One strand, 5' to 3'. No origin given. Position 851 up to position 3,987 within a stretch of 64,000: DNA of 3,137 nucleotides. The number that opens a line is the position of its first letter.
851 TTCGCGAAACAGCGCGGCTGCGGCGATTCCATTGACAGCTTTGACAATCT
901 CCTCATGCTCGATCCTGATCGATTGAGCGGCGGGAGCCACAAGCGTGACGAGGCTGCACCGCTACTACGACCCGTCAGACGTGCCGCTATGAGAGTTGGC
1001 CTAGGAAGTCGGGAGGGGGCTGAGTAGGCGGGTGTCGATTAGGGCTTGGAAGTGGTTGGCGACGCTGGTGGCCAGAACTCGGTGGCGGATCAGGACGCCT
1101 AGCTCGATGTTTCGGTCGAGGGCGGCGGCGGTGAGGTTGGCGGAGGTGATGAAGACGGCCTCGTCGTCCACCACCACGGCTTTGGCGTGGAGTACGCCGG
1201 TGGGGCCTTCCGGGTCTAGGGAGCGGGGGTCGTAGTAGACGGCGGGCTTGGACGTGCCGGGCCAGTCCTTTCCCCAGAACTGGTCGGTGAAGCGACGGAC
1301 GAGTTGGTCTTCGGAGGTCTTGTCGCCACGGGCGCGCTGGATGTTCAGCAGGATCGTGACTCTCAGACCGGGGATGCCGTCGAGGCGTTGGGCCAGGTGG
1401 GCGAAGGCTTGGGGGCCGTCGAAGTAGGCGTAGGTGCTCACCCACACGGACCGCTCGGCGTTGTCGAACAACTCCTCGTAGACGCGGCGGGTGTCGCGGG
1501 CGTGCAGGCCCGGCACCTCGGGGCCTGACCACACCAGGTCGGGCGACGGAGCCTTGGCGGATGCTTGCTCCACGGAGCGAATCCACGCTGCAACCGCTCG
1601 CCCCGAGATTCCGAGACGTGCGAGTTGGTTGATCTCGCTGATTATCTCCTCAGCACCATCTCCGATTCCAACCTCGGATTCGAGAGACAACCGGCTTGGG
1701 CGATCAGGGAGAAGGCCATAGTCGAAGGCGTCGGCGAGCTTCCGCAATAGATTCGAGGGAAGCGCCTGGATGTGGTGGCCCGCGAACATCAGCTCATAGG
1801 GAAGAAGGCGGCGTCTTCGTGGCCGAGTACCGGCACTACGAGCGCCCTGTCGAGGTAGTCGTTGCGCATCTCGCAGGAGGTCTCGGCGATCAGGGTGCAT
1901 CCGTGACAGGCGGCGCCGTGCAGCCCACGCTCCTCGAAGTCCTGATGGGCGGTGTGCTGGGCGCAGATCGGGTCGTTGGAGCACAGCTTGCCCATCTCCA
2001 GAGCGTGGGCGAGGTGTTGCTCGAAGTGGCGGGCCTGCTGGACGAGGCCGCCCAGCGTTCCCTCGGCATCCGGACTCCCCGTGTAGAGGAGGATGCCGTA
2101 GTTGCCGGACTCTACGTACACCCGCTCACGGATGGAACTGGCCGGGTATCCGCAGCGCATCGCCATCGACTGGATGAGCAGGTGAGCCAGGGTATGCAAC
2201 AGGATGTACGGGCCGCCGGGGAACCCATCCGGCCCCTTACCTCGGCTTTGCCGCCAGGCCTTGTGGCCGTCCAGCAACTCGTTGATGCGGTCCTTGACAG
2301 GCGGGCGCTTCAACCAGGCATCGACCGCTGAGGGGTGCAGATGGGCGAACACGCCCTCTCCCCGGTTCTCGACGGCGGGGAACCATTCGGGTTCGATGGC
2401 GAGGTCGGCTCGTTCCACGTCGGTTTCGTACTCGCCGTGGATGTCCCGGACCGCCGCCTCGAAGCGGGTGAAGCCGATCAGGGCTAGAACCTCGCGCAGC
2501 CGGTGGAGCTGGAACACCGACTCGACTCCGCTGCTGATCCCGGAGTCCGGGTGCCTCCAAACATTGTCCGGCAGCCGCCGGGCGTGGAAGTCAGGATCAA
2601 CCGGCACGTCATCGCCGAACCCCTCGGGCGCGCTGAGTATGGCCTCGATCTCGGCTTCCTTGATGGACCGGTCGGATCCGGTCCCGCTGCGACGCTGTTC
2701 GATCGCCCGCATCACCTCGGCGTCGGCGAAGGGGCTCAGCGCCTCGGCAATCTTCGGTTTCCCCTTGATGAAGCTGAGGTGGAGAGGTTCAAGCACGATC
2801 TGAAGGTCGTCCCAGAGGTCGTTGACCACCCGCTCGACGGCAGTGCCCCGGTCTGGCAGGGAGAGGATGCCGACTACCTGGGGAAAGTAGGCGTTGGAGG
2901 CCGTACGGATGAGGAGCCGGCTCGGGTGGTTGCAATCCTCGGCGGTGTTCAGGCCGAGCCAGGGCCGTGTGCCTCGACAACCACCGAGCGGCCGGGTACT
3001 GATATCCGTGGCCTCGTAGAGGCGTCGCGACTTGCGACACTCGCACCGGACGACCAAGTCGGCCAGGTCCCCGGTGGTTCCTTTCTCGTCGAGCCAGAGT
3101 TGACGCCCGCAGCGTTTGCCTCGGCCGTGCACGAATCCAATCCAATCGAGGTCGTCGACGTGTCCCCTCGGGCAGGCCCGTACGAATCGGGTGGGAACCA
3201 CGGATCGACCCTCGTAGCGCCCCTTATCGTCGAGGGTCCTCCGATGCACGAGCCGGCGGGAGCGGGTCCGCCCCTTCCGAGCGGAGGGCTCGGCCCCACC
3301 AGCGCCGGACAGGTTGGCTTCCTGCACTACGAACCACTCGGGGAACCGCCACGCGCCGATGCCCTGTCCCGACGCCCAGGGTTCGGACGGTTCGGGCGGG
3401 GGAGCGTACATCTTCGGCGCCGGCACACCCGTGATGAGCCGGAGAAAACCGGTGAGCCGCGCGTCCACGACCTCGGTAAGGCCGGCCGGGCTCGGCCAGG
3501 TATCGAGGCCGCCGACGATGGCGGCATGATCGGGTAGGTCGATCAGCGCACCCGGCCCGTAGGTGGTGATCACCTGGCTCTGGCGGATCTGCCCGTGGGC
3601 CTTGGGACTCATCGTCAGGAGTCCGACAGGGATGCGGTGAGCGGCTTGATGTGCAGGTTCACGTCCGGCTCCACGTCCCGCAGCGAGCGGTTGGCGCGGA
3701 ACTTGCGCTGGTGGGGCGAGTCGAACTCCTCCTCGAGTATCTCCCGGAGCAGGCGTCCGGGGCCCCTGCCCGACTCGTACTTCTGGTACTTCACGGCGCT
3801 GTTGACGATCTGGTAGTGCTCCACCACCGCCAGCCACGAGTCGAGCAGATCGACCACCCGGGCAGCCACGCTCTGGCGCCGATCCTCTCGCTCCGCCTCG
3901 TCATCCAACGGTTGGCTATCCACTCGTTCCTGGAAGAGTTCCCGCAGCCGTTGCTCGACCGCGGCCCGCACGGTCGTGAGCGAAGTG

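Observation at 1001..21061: Complete class 1 DISARM locus (drmD-drmMI-drmA-drmB-drmC) split by a 6.6-kb accessory insert between drmMI and drmA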

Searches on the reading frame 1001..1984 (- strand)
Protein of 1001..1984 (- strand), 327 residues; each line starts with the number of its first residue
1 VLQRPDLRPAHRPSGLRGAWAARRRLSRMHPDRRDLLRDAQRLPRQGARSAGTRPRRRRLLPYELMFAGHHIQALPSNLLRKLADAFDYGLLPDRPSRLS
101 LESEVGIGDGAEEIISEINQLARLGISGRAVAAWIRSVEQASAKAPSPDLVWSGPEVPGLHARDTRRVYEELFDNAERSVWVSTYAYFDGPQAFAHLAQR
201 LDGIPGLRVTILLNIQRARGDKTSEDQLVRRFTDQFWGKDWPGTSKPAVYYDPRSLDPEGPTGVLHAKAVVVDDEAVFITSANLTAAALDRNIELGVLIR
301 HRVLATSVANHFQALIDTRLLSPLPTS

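Call 3: search_protein_families(library=padloc, proteins=[window:1001-1984:-])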
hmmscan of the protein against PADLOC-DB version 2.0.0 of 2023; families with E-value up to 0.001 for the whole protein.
window:1001-1984:- (327 aa): 29 families (the best 25 are shown)
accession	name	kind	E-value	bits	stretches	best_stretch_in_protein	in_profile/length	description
PDLC02587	DrmC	-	4.7e-78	259.9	1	71-325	4-265/267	DrmC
PDLC02597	DrmC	-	2.3e-36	123.9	1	82-311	19-231/242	DrmC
PDLC02585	DrmC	-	9.1e-33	111.9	1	118-323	56-252/253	DrmC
PDLC02588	DrmC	-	2.6e-26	90.8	2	261-325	189-253/256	DrmC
PDLC02606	DrmC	-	7.8e-25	85.7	1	141-323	11-181/182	DrmC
PDLC02595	DrmC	-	1.1e-24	85.6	1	131-323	83-266/269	DrmC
PDLC02607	DrmC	-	4.5e-24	83.2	1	74-318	16-256/265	DrmC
PDLC02605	DrmC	-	8.3e-24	82.6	1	128-321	76-265/270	DrmC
PDLC02602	DrmC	-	2.8e-20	70.6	1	144-318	86-251/381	DrmC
PDLC02612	DrmC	-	1.5e-18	65.2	2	259-317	168-226/235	DrmC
PDLC02589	DrmC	-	4.3e-18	63.4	1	143-322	88-260/264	DrmC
PDLC02609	DrmC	-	3.3e-16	58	1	127-313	59-230/241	DrmC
PDLC02608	DrmC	-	9.6e-16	56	2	261-321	97-157/162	DrmC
PDLC02613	DrmC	-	2.8e-15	54.3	1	149-322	81-259/262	DrmC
PDLC02616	DrmC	-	7.8e-15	53.1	1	264-321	164-221/224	DrmC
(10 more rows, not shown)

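Call 4: search_protein_families(library=pfam, proteins=[window:1001-1984:-])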
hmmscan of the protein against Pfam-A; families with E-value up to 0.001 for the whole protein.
window:1001-1984:- (327 aa): 2 families
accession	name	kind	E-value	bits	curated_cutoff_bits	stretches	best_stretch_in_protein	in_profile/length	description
PF13091.12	PLDc_2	-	4.3e-14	52.9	27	1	171-315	3-131/132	PLD-like domain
PF00614.28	PLDc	-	4.7e-07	30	21.9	1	263-285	3-25/28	Phospholipase D Active site motif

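Call 64: search_protein_families(library=ncbifam, proteins=[window:1001-1789:-], max_evalue=0.001)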
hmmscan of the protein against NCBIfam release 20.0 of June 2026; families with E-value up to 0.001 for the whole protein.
window:1001-1789:- (262 aa): 4 families
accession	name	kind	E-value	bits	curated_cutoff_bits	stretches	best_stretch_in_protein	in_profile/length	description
NF038319.1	DISARM_DrmC_I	equivalog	2.1e-52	178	133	1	8-251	3-235/236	DISARM system phospholipase D-like protein DrmC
TIGR04265.1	bac_cardiolipin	equivalog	8.9e-05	21.6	290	1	197-251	397-451/483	cardiolipin synthase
NF008427.0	PRK11263.1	equivalog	0.00015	21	281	1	200-253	289-342/409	cardiolipin synthase ClsB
NF010492.0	PRK13912.1-3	equivalog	0.00091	18.8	297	0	197-237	118-157/178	nuclease NucT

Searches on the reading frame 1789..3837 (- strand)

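Call 3: search_protein_families(library=padloc, proteins=[window:1789-3837:-])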
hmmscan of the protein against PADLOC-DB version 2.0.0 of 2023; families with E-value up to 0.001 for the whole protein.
window:1789-3837:- (682 aa): 4 families
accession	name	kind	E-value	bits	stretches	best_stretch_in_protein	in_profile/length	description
PDLC02583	DrmB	-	1e-77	260.6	2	440-668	375-602/606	DrmB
PDLC02584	DrmB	-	1.4e-55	186.9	1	246-679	7-442/445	DrmB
PDLC02579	DrmB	-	4.5e-53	178.2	1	438-679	70-313/314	DrmB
PDLC02582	DrmB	-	1.2e-07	28.7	1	544-668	523-633/649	DrmB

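Call 4: search_protein_families(library=pfam, proteins=[window:1789-3837:-])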
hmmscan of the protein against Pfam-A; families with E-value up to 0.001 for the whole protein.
window:1789-3837:- (682 aa): 1 family
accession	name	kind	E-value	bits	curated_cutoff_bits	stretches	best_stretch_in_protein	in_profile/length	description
PF09369.15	MZB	-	6.9e-10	39.9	24.2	1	550-648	1-80/80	MrfA Zn-binding domain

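Call 64: search_protein_families(library=ncbifam, proteins=[window:1789-3612:-], max_evalue=0.001)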
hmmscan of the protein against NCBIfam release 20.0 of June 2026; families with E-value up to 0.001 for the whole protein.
window:1789-3612:- (607 aa): 1 family
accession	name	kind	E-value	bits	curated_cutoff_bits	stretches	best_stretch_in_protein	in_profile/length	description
NF038324.1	DrmB_fam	subfamily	9e-163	543.3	240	1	7-594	3-603/604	DrmB family protein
